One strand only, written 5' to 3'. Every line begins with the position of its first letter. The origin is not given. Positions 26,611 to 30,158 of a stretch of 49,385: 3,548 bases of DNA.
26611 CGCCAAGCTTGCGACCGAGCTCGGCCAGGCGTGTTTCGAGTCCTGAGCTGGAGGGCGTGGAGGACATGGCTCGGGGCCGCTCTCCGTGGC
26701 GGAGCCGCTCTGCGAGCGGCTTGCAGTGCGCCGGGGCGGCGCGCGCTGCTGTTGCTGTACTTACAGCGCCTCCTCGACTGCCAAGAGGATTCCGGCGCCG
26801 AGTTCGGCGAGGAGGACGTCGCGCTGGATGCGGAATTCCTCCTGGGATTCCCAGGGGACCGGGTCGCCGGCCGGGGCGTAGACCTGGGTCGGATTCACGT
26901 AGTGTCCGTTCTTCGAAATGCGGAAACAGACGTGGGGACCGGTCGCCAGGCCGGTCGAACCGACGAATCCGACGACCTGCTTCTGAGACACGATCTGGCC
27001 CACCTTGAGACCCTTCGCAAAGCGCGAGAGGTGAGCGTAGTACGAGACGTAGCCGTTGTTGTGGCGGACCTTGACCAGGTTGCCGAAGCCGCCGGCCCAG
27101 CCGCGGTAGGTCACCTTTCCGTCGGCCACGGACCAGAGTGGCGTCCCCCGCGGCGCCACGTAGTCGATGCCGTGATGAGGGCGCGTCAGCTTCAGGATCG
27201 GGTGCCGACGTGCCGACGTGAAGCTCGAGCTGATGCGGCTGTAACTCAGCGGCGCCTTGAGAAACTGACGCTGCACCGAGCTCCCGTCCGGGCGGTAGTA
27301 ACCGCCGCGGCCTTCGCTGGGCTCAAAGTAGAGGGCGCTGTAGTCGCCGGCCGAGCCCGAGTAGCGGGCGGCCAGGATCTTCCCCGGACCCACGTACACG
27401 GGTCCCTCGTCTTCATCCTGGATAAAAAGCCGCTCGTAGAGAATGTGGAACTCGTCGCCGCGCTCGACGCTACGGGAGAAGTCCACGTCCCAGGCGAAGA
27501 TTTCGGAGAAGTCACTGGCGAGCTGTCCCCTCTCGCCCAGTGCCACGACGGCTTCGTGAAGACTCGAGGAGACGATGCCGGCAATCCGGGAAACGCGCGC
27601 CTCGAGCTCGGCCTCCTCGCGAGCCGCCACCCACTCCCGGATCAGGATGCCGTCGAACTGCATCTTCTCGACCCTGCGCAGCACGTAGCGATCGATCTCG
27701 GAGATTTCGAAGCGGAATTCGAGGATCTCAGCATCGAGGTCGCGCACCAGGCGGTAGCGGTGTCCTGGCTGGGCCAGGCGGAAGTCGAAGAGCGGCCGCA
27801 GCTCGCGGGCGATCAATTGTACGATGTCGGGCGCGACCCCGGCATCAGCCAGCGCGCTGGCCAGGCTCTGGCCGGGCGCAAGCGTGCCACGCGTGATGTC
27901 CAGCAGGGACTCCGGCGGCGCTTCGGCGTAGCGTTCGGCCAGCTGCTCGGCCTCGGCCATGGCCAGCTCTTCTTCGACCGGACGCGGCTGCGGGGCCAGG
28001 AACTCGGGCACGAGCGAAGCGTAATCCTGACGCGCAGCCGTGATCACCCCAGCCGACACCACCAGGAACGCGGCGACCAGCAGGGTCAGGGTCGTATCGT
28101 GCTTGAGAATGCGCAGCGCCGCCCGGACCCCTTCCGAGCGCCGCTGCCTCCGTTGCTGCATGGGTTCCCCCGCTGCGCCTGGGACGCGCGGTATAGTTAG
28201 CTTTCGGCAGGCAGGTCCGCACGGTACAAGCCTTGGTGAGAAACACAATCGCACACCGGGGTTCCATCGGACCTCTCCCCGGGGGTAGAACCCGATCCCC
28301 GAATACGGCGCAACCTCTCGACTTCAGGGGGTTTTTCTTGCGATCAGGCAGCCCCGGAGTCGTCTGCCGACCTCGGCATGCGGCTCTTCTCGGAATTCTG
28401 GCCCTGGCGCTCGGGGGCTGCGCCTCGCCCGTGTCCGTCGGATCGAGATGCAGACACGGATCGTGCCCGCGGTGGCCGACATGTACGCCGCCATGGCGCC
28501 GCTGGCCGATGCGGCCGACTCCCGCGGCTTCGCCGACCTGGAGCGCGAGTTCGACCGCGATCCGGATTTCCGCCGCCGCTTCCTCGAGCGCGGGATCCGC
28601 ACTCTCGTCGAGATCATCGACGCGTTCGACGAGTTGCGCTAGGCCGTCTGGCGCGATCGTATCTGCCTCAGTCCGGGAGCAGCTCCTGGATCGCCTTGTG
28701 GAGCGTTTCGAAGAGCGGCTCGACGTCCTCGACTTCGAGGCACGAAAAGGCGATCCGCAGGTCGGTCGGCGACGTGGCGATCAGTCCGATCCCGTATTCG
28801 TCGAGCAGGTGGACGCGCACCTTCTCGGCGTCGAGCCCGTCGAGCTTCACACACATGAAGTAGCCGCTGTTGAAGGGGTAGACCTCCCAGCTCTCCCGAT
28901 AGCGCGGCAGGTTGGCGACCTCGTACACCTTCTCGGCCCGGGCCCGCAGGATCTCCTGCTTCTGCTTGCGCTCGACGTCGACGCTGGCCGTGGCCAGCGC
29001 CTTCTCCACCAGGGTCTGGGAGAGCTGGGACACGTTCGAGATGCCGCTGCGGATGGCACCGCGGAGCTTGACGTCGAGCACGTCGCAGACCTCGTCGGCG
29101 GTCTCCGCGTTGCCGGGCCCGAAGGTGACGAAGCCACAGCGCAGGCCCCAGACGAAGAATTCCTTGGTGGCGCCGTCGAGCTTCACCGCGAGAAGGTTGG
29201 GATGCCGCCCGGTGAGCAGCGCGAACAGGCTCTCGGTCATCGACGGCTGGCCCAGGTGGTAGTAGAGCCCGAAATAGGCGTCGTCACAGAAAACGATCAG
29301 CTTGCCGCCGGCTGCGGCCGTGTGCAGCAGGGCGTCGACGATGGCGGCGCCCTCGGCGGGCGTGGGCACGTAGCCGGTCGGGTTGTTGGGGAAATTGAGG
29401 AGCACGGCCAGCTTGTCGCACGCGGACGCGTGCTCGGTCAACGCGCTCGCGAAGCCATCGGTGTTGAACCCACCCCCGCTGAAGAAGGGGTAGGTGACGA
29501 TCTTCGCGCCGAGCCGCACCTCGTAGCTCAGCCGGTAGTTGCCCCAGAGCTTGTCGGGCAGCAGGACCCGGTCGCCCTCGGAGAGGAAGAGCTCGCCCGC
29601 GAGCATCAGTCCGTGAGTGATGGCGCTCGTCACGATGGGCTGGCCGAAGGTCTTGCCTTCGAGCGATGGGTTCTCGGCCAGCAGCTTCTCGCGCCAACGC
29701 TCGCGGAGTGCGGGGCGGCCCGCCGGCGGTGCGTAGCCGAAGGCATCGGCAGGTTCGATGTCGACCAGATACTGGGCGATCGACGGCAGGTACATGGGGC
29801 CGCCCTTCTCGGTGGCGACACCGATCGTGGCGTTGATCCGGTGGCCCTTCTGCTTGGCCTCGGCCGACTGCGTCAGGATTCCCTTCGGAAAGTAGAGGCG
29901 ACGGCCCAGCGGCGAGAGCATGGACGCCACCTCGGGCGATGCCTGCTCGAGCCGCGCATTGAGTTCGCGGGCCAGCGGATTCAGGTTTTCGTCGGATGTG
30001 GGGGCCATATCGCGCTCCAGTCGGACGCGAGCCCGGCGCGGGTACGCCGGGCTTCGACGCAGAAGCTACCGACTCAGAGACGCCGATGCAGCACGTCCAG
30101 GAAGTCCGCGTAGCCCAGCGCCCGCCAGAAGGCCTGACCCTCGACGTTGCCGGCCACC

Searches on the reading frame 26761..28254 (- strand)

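Call 63: search_protein_families(library=pfam, proteins=[window:26761-28254:-], max_evalue=0.00001)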
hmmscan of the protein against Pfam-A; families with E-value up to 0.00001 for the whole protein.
window:26761-28254:- (497 aa): 2 families
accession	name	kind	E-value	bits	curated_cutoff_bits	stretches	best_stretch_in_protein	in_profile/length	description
PF01551.29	Peptidase_M23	-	7e-31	106.7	28.7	1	359-455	2-96/96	Peptidase family M23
PF19425.4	Csd3_N2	-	4e-09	36.9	27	1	222-346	7-121/122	Csd3 second domain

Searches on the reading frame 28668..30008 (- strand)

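Call 63: search_protein_families(library=pfam, proteins=[window:28668-30008:-], max_evalue=0.00001)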
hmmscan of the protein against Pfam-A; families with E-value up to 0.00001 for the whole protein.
window:28668-30008:- (446 aa): 1 family
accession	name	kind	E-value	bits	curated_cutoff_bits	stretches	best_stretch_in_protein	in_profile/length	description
PF00155.27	Aminotran_1_2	-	7.8e-27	94.8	19.7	1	85-435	31-360/361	Aminotransferase class I and II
